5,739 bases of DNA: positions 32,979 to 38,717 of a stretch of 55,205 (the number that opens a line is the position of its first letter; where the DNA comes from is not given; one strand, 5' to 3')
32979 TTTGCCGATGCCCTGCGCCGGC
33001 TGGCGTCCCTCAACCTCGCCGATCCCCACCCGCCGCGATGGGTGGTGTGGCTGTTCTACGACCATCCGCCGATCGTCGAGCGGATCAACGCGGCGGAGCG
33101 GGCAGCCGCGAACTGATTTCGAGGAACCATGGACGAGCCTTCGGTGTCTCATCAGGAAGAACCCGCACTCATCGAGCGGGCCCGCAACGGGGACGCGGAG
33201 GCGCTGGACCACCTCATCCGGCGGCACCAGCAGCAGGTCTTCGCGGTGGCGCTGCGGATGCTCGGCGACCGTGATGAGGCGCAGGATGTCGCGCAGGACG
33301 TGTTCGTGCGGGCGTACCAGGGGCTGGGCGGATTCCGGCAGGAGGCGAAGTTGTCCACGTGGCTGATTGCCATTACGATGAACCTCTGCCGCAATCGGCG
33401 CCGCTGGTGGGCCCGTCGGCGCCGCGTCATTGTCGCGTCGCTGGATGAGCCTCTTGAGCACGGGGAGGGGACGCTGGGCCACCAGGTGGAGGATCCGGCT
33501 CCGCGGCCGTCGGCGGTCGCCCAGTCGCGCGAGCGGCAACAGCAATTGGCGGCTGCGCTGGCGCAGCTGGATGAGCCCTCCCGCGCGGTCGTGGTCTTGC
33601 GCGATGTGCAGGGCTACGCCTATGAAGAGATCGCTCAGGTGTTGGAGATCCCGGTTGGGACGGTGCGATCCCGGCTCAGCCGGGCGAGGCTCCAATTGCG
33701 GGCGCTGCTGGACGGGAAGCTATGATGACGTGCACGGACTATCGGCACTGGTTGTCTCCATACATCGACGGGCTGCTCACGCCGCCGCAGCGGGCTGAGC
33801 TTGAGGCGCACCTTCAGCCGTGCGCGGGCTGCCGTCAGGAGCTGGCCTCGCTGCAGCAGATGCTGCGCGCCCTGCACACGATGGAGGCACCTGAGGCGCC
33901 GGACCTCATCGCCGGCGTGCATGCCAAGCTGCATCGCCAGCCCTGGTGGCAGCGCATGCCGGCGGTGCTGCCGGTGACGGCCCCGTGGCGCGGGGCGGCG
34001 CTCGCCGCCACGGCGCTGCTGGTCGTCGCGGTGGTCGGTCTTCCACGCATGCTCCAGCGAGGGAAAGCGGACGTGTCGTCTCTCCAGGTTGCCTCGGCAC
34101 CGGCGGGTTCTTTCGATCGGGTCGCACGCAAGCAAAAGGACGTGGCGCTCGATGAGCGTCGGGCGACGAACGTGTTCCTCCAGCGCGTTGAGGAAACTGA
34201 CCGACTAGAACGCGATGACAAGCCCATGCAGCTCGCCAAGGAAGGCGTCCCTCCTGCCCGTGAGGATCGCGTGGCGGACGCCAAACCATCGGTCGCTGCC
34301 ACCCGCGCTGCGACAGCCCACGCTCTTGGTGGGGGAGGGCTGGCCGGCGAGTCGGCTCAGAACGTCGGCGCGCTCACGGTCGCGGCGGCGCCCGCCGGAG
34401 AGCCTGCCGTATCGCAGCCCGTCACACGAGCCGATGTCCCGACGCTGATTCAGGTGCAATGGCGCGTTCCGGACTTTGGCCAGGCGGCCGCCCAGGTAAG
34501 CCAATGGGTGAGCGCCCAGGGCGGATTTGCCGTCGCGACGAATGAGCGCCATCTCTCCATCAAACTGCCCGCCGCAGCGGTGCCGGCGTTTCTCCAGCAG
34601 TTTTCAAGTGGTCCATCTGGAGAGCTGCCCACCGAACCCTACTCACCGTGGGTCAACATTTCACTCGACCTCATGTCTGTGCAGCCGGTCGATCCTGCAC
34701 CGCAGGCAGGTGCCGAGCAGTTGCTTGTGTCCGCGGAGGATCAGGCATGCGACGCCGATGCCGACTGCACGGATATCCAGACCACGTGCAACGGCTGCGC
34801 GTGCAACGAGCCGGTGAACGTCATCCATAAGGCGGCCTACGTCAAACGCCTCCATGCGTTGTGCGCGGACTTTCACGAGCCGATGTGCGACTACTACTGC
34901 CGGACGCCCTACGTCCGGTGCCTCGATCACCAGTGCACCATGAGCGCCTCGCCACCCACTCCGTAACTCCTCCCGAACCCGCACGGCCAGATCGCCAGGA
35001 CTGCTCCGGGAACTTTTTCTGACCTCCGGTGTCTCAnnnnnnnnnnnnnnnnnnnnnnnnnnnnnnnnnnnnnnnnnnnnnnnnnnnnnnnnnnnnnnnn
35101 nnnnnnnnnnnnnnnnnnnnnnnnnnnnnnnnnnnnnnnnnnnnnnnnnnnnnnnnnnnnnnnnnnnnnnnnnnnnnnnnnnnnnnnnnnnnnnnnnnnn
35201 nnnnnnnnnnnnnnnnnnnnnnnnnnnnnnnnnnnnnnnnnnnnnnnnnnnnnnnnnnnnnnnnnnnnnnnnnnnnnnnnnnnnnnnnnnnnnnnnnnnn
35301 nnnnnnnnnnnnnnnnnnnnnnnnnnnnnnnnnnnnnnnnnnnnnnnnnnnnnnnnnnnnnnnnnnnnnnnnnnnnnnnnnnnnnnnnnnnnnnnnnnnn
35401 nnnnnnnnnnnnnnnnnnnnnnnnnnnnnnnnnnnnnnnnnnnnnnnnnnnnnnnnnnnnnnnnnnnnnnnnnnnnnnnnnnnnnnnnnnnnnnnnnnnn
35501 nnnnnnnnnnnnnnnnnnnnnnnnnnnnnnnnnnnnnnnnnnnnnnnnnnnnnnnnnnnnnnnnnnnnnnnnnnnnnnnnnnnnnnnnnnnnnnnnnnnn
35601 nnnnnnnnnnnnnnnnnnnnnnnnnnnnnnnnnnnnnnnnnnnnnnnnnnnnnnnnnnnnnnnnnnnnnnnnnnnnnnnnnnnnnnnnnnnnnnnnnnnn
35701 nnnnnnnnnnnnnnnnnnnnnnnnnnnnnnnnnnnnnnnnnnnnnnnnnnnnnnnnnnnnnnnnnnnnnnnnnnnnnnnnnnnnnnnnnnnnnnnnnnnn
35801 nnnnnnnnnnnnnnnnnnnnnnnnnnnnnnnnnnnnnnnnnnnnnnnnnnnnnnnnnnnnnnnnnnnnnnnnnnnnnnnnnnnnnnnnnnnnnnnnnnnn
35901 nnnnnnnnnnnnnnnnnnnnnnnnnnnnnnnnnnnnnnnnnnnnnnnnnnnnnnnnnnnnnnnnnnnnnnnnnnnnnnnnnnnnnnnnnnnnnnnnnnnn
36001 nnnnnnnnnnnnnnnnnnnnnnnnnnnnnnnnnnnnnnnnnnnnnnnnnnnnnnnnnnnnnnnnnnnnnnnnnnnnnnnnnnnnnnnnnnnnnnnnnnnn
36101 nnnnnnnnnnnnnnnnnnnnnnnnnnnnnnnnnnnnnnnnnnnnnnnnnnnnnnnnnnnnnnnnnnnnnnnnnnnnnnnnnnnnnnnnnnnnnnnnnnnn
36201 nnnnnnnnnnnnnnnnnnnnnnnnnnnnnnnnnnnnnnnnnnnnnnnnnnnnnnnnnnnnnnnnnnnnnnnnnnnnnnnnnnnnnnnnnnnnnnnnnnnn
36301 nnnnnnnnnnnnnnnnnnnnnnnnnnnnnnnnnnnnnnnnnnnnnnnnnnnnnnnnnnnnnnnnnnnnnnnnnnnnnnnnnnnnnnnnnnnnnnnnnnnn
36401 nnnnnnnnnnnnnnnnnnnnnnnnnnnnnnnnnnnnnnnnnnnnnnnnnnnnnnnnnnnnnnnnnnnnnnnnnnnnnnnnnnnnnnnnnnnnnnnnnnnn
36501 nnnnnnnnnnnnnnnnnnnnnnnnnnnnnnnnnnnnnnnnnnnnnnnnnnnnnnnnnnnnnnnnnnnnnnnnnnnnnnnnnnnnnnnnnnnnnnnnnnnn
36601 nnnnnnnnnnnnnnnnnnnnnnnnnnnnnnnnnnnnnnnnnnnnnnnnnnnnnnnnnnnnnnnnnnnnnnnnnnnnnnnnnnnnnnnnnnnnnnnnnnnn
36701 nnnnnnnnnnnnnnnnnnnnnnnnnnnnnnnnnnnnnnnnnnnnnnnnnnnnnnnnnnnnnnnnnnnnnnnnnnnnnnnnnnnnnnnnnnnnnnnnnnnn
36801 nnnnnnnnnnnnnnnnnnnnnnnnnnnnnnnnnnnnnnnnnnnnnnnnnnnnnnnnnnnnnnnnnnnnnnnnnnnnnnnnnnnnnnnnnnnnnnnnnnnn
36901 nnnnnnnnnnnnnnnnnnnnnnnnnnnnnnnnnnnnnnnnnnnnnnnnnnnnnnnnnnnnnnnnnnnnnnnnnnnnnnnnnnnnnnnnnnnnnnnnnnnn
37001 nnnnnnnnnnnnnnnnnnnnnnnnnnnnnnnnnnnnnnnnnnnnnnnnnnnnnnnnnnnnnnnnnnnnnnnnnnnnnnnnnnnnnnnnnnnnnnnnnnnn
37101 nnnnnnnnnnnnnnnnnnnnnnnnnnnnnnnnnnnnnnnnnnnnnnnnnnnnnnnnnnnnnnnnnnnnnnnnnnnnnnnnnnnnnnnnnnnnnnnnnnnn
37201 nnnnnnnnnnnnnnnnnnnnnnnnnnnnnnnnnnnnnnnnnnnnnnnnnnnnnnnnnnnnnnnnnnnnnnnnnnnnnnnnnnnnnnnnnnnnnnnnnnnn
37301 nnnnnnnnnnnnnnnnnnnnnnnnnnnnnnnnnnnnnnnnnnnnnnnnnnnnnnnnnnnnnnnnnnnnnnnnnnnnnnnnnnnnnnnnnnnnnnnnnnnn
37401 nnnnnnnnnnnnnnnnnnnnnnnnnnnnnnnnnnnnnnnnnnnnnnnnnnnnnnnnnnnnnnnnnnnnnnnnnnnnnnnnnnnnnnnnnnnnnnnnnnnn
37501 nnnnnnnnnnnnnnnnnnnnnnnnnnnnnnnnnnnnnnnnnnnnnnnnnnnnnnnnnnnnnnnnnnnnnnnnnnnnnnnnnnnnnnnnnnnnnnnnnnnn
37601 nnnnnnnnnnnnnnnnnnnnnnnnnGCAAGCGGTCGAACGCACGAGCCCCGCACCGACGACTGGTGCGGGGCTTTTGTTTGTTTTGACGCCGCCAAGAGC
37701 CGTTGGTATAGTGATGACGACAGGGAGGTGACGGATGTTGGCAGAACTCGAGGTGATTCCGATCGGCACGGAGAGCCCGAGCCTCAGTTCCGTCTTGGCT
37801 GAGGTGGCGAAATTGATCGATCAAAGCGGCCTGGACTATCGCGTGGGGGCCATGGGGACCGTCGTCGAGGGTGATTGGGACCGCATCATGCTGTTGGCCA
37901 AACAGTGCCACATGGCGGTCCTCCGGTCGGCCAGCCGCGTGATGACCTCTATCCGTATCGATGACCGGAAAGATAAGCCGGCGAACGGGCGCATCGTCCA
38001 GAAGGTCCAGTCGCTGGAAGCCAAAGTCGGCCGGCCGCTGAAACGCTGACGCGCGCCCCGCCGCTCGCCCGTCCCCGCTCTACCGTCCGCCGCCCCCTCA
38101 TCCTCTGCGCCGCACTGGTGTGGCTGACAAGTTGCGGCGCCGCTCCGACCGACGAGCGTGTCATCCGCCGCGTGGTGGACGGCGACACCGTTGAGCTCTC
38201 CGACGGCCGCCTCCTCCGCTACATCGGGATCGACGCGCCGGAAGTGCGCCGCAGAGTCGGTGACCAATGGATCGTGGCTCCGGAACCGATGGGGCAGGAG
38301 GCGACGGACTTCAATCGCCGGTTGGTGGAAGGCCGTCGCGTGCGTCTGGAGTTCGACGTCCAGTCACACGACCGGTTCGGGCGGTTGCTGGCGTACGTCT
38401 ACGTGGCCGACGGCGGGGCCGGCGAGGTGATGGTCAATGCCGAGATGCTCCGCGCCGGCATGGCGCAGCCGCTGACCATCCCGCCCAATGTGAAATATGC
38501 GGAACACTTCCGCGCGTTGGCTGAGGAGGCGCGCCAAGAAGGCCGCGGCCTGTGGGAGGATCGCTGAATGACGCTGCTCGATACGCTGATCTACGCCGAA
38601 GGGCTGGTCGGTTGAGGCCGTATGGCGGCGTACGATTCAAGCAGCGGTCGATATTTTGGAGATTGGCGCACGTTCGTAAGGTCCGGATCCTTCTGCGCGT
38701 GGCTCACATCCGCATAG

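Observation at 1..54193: Hairpins with tandem-heptamer arms at most gene boundaries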

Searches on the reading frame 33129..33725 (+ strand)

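Call 83: search_protein_families(library=pfam, proteins=[window:33129-33725:+], max_evalue=0.0001)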
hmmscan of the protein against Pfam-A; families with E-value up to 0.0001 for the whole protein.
window:33129-33725:+ (198 aa): 4 families
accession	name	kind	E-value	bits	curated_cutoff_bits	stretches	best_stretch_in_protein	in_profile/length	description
PF08281.18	Sigma70_r4_2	-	9.4e-18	64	25.7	1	138-190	2-54/54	Sigma-70, region 4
PF04542.20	Sigma70_r2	-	1.7e-16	60.2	24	1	29-92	1-66/71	Sigma-70 region 2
PF04545.22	Sigma70_r4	-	2.4e-13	49.8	24.1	1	143-192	1-50/50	Sigma-70, region 4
PF07638.17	Sigma70_ECF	-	8e-08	32.8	21.1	1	13-192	6-181/185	ECF sigma factor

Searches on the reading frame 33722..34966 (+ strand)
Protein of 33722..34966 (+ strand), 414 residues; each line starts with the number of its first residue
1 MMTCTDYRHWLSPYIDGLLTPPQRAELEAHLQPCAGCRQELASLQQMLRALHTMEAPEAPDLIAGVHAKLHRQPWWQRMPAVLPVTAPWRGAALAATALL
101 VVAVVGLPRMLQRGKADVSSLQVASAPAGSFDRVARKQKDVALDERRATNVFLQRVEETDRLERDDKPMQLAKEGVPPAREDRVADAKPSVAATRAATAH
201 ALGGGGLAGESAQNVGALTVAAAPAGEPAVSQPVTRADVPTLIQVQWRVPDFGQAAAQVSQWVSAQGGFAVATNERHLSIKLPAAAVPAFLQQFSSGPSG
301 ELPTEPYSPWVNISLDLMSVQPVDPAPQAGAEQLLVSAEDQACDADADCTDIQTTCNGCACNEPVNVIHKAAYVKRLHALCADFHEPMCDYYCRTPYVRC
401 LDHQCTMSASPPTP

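Call 83: search_protein_families(library=pfam, proteins=[window:33722-34966:+], max_evalue=0.0001)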
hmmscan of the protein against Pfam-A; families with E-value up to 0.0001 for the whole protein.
window:33722-34966:+ (414 aa): 1 family
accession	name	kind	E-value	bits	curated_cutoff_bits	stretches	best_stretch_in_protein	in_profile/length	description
PF13490.11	zf-HC2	-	1.2e-09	38.5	22.2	1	4-38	1-35/35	Putative zinc-finger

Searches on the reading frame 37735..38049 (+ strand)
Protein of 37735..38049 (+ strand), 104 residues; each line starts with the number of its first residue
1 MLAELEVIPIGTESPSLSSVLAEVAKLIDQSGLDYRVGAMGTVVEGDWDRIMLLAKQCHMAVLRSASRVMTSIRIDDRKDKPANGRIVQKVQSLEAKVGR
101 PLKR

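Call 83: search_protein_families(library=pfam, proteins=[window:37735-38049:+], max_evalue=0.0001)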
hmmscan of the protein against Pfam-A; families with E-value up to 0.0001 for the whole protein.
window:37735-38049:+ (104 aa): 1 family
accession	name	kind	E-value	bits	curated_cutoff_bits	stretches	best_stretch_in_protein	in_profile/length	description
PF01910.22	Thiamine_BP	-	3.6e-29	101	24.9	1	3-94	1-91/92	Thiamine-binding protein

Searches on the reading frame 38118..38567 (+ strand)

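Call 83: search_protein_families(library=pfam, proteins=[window:38118-38567:+], max_evalue=0.0001)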
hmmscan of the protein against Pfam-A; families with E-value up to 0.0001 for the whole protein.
window:38118-38567:+ (149 aa): 1 family
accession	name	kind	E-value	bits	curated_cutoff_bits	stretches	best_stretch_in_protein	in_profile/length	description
PF00565.23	SNase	-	1.1e-20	74.5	21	1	33-148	2-107/107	Staphylococcal nuclease homologue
